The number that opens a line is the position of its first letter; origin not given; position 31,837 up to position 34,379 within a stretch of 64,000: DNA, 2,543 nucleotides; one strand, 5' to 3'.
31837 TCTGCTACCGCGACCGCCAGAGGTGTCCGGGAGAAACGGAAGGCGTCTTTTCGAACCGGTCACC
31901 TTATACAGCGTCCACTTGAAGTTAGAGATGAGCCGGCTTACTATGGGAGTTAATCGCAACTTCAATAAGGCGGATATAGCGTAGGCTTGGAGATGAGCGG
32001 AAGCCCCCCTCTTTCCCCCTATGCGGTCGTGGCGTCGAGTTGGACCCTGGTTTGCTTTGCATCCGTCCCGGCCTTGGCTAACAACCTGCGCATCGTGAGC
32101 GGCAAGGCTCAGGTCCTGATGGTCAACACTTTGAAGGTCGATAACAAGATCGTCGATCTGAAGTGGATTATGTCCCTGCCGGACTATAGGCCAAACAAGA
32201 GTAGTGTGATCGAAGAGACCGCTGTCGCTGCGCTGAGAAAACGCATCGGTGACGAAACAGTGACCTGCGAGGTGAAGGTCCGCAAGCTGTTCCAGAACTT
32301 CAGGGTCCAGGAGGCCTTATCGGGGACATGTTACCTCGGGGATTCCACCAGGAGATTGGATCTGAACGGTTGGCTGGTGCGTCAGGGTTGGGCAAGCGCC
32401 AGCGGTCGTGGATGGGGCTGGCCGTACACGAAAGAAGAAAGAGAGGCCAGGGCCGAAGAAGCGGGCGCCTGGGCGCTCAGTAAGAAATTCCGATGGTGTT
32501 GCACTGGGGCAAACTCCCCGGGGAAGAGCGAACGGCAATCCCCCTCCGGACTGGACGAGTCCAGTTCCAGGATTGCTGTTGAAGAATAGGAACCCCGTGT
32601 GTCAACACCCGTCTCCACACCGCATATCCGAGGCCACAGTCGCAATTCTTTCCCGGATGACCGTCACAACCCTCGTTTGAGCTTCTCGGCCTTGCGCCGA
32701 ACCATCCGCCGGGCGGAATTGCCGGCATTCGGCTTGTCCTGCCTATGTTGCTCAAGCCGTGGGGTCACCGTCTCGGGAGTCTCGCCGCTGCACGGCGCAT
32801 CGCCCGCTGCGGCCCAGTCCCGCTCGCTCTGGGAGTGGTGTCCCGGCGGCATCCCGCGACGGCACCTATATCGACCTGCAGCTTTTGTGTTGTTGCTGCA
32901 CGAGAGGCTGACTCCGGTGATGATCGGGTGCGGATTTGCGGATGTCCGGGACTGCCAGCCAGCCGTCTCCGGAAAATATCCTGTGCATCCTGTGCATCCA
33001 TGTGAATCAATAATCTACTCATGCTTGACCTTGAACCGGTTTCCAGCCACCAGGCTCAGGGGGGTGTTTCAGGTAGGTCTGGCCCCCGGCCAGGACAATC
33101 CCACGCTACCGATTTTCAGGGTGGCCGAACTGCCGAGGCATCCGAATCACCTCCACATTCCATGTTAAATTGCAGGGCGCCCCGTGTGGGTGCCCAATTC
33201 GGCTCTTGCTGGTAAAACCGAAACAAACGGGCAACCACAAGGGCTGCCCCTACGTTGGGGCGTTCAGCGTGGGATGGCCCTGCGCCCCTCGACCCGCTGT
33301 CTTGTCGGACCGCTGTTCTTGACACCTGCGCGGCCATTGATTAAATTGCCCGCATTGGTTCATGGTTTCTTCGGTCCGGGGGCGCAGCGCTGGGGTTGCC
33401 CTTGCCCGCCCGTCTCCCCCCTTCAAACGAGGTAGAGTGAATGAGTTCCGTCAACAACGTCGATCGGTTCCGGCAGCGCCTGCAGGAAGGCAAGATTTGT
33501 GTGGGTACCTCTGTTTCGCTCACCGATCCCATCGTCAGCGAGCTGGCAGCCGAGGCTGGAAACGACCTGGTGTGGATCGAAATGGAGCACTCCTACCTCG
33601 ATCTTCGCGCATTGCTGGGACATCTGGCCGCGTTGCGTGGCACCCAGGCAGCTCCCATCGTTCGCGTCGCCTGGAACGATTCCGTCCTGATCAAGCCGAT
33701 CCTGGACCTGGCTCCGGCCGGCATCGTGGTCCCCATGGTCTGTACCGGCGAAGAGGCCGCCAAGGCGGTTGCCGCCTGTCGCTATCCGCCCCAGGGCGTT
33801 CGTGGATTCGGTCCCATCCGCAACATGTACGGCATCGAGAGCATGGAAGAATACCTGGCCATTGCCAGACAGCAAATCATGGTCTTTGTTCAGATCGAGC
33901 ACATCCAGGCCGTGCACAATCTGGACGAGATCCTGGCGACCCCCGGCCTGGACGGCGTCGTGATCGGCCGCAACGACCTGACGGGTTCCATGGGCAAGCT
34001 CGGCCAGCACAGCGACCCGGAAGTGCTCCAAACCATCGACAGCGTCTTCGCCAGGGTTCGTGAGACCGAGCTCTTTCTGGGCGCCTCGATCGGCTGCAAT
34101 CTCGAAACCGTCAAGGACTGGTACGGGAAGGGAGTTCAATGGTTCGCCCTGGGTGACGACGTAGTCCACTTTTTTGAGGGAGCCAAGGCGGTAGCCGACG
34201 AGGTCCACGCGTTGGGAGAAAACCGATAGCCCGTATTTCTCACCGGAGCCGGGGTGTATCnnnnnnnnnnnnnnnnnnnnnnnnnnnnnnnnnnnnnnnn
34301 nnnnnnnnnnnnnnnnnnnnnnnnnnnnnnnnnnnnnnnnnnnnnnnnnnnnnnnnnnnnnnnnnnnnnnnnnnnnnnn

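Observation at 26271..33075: ~6.7-kb accessory island bounded by inward-facing copies of the MITE-family subterminal repeat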

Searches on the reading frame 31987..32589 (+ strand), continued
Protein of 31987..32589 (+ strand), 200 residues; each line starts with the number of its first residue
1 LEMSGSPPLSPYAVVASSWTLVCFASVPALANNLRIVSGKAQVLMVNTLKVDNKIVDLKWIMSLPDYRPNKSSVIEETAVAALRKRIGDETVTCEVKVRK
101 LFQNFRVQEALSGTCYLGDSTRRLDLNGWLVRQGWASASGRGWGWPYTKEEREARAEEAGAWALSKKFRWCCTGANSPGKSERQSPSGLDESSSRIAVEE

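Call 80: fold_search(model_id=the predicted structure, library=pdb)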
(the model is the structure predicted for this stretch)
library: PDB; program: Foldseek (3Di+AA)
matches with E <= 10: 532; with E <= 0.001: 14
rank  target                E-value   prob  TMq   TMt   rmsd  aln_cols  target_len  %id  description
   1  4qmg_A                2.9e-05  1.00  0.43  0.29   7.0       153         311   16  The Structure of MTDH-SND1 Complex Reveals Novel Cancer-Promoting Interactions (released 2014-10-08)
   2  4qmg_D                3.3e-05  1.00  0.44  0.29   6.9       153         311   16  The Structure of MTDH-SND1 Complex Reveals Novel Cancer-Promoting Interactions (released 2014-10-08)
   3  1f2z                  3.7e-05  1.00  0.38  0.52   6.3       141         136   18  SIMPLIFICATION OF A PROTEIN LOOP IN STAPHYLOCOCCAL NUCLEASE (released 2003-09-16)
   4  4qmg_E                3.9e-05  1.00  0.41  0.27   7.3       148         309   16  The Structure of MTDH-SND1 Complex Reveals Novel Cancer-Promoting Interactions (released 2014-10-08)
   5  4qmg_B                4.4e-05  1.00  0.43  0.29   7.1       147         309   17  The Structure of MTDH-SND1 Complex Reveals Novel Cancer-Promoting Interactions (released 2014-10-08)
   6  5kee                  9.2e-05  1.00  0.44  0.65   4.5       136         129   15  Crystal structure of Staphylococcal nuclease variant Delta+PHS L25K/I92F at cryogenic temperature (released 2016-06-22)
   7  4qmg_C                1.3e-04  1.00  0.44  0.30   5.1       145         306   17  The Structure of MTDH-SND1 Complex Reveals Novel Cancer-Promoting Interactions (released 2014-10-08)
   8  7knx_D                1.5e-04  1.00  0.44  0.32   5.4       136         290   18  Crystal structure of SND1 in complex with C-26-A6 (released 2021-12-08)
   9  7knx_A                1.8e-04  1.00  0.43  0.30   5.6       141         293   16  Crystal structure of SND1 in complex with C-26-A6 (released 2021-12-08)
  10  7knw_A                2.8e-04  1.00  0.40  0.28   7.2       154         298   18  Crystal structure of SND1 in complex with C-26-A2 (released 2021-12-08)
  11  7knw_C                3.4e-04  1.00  0.40  0.28   7.2       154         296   18  Crystal structure of SND1 in complex with C-26-A2 (released 2021-12-08)
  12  7knw_B                3.8e-04  1.00  0.40  0.29   7.2       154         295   18  Crystal structure of SND1 in complex with C-26-A2 (released 2021-12-08)
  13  7knx_B                4.0e-04  1.00  0.42  0.30   5.5       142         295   15  Crystal structure of SND1 in complex with C-26-A6 (released 2021-12-08)
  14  7knx_C                4.6e-04  1.00  0.42  0.30   5.5       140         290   15  Crystal structure of SND1 in complex with C-26-A6 (released 2021-12-08)
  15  3bdl                  5.7e-03  1.00  0.42  0.17   5.4       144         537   12  Crystal structure of a truncated human Tudor-SN (released 2008-08-26)
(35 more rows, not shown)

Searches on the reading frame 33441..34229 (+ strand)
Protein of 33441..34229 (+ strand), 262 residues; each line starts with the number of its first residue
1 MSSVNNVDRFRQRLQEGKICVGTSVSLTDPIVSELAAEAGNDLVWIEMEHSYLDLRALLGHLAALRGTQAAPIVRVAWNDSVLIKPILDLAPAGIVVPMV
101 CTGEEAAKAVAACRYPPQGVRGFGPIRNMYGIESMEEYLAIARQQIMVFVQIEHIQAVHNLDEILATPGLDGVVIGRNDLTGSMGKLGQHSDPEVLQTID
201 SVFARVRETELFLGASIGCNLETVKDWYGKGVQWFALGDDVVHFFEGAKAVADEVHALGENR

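Call 13: search_protein_families(library=pfam, proteins=[window:33441-34229:+], max_evalue=0.01)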
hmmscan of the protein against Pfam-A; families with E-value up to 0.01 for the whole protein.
window:33441-34229:+ (262 aa): 2 families
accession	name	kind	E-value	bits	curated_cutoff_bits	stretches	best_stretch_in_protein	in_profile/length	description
PF03328.21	HpcH_HpaI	-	3.5e-34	118.5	25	1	26-244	7-218/221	HpcH/HpaI aldolase/citrate lyase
PF00224.27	PK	-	0.0023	17.5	30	1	127-180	199-250/328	Pyruvate kinase, barrel domain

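Call 16: find_encoding_contigs(protein=window:33441-34229:+, flank=10000, max_places=6)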
Protein window:33441-34229:+ (262 aa): no gene with exactly this product is on record in the collection.

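Call 26: find_homologous_proteins(query=window:33441-34229:+, max_evalue=1e-30)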
Query window:33441-34229:+ (262 aa): 1895 proteins with E <= 1e-30 among 5872 candidates; the best 120 are listed.
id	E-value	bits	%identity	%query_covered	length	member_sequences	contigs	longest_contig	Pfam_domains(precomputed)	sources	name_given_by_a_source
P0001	1.8e-163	560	95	100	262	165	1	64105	PF03328.21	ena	-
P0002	1.8e-163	560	94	100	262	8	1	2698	PF03328.21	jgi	jgi:2-dehydro-3-deoxyglucarate aldolase/4-hydroxy-2-oxoheptanedioate aldolase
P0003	1.4e-140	485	80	100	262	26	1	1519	PF03328.21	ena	-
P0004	4.8e-132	457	76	98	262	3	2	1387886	PF03328.21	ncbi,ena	-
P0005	4.4e-128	444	75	98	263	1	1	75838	PF03328.21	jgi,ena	jgi:2-dehydro-3-deoxyglucarate aldolase/4-hydroxy-2-oxoheptanedioate aldolase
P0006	4.8e-127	441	73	99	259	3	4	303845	PF03328.21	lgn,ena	-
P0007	5.3e-126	437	73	98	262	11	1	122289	PF03328.21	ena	-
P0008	5.9e-126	437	73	98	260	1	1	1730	PF03328.21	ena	-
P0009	4.0e-125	434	71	98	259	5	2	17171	PF03328.21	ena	-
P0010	2.3e-124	432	72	98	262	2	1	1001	PF03328.21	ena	-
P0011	5.2e-123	427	72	99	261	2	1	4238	PF03328.21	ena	-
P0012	9.8e-123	427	71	98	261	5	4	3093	PF03328.21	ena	-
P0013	1.2e-121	423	69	98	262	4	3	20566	PF03328.21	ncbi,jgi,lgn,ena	-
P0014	1.8e-121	422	70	99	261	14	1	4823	PF03328.21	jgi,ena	-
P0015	6.0e-120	417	69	98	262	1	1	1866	PF03328.21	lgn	-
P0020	3.4e-118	412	96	74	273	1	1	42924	PF03328.21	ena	-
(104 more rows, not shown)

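Call 27: find_encoding_contigs(protein=P0001, flank=10000, max_places=4)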
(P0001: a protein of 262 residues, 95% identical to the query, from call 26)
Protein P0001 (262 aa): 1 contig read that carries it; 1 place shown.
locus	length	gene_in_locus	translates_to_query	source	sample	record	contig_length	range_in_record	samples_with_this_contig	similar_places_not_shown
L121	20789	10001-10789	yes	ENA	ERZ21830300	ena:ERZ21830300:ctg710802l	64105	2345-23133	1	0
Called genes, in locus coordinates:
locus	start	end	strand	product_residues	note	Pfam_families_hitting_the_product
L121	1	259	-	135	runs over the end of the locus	-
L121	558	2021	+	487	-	PF07364:DUF1485, PF07171:MlrC_C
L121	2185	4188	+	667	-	PF04151:PPC (weak)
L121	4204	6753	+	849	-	PF02368:Big_2 (faint), PF07583:PSCyt2, PF07587:PSD1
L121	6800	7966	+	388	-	PF07394:DUF1501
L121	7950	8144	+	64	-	PF07394:DUF1501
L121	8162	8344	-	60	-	-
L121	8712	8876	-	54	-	-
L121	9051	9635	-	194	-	PF08332:CaMKII_AD (weak), PF13474:SnoaL_3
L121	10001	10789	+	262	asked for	PF03328:HpcH_HpaI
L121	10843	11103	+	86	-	PF01011:PQQ (weak), PF13360:PQQ_2 (weak)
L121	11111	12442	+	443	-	PF07670:Gate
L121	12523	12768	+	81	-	PF02627:CMD (weak)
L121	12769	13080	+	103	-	-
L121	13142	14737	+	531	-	-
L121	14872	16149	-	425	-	-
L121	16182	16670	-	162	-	-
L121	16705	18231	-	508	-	PF03976:PPK2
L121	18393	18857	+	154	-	-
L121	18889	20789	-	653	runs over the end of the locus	PF00474:SSF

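Call 28: find_encoding_contigs(protein=P0020, flank=10000, max_places=3)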
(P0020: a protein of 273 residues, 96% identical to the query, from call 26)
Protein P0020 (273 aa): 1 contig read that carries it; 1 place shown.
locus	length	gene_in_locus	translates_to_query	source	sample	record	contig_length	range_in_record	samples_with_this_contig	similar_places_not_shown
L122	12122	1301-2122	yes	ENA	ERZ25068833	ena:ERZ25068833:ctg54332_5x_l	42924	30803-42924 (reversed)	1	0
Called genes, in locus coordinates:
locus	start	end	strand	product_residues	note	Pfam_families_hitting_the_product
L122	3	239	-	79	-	?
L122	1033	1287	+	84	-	-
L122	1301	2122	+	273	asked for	PF03328:HpcH_HpaI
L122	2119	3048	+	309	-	PF00034:Cytochrom_C (weak), PF13442:Cytochrome_CBB3, PF00034:Cytochrom_C (weak)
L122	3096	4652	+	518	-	PF01011:PQQ, PF13360:PQQ_2, PF25293:Beta-prop_EMC1_N (faint), PF13360:PQQ_2, PF13570:Beta-prop_ACSF4 (weak), PF01011:PQQ (weak)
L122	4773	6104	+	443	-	PF07670:Gate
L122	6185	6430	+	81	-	PF02627:CMD (faint)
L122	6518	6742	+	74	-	-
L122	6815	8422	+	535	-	-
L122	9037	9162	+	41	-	-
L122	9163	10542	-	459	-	PF03976:PPK2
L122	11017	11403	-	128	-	PF00903:Glyoxalase, PF13669:Glyoxalase_4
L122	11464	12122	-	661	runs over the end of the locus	PF00474:SSF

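Call 29: find_encoding_contigs(protein=P0004, flank=10000, max_places=3)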
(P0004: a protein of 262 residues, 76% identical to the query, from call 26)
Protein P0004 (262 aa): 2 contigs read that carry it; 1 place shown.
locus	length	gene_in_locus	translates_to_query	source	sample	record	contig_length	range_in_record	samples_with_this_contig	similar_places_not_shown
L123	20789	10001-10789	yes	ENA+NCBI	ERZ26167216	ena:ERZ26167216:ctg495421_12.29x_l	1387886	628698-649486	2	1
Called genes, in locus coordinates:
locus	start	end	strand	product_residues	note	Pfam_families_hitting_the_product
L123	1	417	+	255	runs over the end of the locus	PF00106:adh_short, PF08659:KR (weak), PF13561:adh_short_C2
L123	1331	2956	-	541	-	PF00501:AMP-binding, PF13193:AMP-binding_C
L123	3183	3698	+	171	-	PF00756:Esterase (weak)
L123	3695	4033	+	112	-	-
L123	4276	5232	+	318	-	PF00701:DHDPS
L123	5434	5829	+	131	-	-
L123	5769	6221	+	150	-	PF13884:Peptidase_S74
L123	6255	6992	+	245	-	PF08032:SpoU_sub_bind, PF00588:SpoU_methylase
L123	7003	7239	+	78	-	-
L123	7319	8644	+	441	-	PF05598:DUF772, PF01609:DDE_Tnp_1, PF13751:DDE_Tnp_1_6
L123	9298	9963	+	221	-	PF13358:DDE_3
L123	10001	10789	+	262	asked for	PF03328:HpcH_HpaI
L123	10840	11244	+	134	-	PF07366:SnoaL, PF12680:SnoaL_2, PF14534:DUF4440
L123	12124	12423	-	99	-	-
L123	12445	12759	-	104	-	-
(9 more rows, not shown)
